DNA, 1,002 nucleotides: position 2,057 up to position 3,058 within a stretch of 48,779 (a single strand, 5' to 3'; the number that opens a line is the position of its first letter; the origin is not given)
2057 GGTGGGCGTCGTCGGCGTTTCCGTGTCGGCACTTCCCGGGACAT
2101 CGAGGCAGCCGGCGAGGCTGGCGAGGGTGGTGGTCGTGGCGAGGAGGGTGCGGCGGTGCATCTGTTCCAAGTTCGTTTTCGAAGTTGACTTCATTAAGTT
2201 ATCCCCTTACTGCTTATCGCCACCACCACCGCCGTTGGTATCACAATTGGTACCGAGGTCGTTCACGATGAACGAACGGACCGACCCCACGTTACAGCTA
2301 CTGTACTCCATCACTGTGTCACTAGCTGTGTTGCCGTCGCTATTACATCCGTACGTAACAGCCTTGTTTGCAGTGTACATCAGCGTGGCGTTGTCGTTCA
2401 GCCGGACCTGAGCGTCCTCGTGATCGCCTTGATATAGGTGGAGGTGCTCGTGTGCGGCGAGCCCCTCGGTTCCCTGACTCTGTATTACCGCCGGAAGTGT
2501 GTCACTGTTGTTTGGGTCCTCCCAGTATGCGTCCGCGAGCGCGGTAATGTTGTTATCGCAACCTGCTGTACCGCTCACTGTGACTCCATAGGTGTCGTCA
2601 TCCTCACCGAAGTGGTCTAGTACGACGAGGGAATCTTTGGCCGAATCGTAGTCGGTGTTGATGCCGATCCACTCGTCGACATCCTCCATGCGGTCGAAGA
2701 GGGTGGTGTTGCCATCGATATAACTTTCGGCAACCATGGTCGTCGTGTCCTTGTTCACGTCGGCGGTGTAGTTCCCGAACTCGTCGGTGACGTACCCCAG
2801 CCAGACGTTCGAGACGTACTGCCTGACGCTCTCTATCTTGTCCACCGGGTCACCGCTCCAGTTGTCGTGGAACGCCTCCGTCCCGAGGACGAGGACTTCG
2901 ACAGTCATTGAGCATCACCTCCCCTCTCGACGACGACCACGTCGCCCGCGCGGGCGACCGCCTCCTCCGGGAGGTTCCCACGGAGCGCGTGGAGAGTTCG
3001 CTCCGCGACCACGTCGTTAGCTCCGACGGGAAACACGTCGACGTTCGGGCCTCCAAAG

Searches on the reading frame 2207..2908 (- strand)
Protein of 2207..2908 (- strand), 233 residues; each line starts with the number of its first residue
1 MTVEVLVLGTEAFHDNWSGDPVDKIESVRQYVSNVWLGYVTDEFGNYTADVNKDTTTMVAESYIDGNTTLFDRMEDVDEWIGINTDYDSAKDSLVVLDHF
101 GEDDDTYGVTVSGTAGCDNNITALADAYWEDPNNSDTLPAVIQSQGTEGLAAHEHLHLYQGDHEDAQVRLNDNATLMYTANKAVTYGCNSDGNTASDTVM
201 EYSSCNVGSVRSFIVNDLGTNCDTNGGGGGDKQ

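Call 38: search_protein_families(library=pfam, proteins=[window:2207-2908:-], max_evalue=1)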
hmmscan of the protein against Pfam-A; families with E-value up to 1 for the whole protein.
window:2207-2908:- (233 aa): 1 family
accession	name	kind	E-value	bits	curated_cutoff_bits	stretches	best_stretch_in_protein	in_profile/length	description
PF23047.1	DUF7038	-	0.05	14.1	27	1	29-79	27-76/93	Domain of unknown function (DUF7038)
